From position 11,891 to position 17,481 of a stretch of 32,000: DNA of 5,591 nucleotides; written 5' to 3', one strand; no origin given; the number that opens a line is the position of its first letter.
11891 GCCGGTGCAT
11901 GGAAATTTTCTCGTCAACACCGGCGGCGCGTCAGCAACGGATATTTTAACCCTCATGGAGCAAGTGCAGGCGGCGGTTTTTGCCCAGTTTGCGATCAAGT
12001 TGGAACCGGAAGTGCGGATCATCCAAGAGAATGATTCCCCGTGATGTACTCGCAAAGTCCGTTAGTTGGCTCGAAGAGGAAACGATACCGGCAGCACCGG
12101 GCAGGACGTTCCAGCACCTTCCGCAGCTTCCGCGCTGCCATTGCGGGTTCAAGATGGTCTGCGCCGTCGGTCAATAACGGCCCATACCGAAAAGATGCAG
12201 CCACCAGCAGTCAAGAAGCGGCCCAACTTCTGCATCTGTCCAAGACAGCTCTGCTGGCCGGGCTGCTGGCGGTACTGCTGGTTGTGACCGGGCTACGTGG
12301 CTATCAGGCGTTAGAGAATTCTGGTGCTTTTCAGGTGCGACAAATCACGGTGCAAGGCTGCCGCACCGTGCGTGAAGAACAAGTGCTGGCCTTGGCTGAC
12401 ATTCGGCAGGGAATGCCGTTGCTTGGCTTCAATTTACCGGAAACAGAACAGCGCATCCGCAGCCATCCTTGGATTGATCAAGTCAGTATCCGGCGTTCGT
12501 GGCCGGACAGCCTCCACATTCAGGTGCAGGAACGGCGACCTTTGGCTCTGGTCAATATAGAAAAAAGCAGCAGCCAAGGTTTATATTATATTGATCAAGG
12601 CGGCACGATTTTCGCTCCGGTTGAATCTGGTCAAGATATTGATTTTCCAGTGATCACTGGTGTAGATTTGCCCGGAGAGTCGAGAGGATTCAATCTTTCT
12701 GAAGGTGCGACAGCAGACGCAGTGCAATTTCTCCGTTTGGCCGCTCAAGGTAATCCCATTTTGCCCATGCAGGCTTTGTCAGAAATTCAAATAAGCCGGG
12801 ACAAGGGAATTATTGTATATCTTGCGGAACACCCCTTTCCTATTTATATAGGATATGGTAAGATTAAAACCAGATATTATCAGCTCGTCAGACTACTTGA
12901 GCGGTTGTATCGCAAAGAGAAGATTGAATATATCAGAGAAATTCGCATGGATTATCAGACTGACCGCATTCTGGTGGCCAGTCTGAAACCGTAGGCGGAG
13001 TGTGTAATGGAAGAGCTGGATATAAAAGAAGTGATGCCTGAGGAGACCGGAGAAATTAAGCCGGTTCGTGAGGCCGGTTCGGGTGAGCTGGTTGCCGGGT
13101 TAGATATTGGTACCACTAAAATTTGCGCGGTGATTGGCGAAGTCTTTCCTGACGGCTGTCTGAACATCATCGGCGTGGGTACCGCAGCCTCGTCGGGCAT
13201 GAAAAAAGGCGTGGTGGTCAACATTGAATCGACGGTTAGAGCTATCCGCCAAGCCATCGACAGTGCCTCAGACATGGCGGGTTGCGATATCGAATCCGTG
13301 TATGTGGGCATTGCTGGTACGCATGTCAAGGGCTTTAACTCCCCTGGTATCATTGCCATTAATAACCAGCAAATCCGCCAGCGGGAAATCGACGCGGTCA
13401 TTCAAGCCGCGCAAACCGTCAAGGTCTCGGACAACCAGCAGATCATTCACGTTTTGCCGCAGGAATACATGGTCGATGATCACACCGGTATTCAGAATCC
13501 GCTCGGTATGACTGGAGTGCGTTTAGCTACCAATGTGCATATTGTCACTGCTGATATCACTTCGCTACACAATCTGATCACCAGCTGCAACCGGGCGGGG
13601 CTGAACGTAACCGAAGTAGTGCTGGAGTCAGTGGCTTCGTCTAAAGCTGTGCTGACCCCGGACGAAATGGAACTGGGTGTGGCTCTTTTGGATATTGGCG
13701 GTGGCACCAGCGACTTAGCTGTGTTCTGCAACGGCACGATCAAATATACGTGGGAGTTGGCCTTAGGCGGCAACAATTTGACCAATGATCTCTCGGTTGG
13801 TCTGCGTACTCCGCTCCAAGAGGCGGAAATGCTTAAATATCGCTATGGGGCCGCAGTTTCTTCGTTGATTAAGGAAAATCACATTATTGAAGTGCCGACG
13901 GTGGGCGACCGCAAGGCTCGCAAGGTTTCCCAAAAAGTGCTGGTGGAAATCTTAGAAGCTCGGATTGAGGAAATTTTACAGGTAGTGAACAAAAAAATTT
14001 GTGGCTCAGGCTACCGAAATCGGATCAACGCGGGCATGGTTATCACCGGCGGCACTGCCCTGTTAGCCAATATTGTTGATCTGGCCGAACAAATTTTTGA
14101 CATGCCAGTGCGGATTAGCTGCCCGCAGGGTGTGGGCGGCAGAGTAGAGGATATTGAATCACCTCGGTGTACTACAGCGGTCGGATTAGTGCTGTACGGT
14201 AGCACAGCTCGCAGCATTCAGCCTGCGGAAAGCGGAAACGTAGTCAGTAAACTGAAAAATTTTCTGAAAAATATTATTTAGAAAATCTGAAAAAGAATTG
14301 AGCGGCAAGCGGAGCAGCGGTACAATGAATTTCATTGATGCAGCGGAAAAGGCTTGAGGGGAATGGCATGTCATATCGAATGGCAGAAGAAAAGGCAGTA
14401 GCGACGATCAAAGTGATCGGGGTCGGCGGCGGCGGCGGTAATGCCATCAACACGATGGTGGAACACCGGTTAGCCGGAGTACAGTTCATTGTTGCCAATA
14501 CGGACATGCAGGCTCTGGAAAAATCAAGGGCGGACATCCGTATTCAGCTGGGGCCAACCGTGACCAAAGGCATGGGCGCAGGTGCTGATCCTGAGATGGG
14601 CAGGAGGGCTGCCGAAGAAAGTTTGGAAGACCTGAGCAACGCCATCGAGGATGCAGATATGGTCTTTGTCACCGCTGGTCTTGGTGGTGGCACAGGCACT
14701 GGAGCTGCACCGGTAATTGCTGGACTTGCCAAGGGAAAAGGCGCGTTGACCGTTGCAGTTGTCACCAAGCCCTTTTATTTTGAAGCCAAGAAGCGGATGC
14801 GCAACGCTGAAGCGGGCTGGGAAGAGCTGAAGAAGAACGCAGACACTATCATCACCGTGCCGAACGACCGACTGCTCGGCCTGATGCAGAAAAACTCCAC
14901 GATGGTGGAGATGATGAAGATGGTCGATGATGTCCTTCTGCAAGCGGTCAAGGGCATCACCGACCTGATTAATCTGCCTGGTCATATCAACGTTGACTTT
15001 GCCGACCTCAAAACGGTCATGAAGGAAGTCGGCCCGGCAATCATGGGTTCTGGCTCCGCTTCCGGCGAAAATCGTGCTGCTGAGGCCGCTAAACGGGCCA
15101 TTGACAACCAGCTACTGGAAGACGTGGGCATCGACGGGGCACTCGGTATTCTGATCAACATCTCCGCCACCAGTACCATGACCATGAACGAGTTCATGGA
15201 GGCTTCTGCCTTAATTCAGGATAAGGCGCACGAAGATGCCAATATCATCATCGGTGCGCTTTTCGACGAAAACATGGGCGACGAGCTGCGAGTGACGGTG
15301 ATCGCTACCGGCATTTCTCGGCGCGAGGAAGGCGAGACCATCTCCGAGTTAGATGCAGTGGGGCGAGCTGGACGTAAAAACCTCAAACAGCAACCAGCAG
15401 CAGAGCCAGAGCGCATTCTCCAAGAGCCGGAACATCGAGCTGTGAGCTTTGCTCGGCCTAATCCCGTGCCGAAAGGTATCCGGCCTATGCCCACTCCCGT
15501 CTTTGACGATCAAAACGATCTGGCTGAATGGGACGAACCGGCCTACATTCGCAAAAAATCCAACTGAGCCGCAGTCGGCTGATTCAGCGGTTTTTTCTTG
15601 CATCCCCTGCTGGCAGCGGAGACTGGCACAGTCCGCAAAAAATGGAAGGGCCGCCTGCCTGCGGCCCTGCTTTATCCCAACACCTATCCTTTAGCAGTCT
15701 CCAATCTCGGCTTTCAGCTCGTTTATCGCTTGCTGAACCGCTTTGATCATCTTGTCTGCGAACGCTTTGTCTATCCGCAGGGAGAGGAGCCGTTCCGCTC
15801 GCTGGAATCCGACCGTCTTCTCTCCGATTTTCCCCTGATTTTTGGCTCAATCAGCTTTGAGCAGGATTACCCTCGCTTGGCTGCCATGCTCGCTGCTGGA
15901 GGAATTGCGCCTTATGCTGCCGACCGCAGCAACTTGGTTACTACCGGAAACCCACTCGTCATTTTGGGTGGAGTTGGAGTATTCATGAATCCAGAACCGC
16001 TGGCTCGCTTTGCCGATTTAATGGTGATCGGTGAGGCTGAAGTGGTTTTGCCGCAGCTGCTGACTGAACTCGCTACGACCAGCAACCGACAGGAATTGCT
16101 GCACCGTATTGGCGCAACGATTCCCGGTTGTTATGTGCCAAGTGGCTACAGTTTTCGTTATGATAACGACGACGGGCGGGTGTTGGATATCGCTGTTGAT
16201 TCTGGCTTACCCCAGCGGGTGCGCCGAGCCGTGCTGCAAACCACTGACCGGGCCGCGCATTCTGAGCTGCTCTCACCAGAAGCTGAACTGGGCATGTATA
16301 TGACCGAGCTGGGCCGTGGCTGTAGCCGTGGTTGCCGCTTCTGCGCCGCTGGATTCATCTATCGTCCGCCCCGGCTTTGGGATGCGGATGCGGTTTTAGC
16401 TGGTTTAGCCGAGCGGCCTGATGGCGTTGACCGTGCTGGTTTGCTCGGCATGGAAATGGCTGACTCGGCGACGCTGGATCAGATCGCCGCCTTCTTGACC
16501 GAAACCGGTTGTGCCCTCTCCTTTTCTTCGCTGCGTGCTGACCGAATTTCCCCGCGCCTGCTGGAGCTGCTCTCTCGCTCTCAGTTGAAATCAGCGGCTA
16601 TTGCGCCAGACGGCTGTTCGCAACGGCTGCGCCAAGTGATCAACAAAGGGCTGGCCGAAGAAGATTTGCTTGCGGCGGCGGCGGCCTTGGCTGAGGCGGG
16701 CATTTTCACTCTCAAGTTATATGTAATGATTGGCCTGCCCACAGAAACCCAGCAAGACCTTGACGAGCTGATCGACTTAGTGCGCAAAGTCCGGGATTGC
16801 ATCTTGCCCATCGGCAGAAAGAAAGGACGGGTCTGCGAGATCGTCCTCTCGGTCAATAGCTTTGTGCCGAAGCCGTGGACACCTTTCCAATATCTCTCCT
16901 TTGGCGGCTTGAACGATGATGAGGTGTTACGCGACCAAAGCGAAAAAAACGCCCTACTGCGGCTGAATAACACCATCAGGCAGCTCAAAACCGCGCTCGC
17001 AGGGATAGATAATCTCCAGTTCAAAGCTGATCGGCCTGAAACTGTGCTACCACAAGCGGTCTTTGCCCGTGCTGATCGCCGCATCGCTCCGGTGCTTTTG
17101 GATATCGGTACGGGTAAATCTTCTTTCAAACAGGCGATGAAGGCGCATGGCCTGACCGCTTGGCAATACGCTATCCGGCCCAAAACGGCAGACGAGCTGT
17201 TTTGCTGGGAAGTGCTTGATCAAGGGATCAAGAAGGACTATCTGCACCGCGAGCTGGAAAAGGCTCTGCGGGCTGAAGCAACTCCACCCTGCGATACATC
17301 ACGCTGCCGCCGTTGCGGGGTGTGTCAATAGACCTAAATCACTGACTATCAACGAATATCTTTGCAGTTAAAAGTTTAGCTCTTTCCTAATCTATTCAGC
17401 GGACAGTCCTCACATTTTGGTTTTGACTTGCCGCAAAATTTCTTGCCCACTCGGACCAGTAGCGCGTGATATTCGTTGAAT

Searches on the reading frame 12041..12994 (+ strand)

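Call 50: search_protein_families(library=pfam, proteins=[window:12041-12994:+], max_evalue=0.001)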
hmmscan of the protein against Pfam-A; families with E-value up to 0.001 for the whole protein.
window:12041-12994:+ (317 aa): 2 families
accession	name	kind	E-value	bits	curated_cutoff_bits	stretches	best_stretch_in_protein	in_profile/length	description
PF08478.15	POTRA_1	-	1.9e-19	70.2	23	1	97-165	1-69/69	POTRA domain, FtsQ-type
PF03799.20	FtsQ_DivIB_C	-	5.6e-07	30.8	21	1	180-298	8-111/114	Cell division protein FtsQ/DivIB, C-terminal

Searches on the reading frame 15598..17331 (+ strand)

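Call 50: search_protein_families(library=pfam, proteins=[window:15598-17331:+], max_evalue=0.001)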
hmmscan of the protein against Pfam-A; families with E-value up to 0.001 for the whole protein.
window:15598-17331:+ (577 aa): 2 families
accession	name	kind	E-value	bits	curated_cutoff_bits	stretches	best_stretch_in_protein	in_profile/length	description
PF19864.5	Radical_SAM_N2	-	1e-30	106.7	29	1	38-181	1-151/151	Radical SAM proteins, N-terminal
PF04055.27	Radical_SAM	-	2.6e-15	57.4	29.5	1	237-395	2-166/166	Radical SAM superfamily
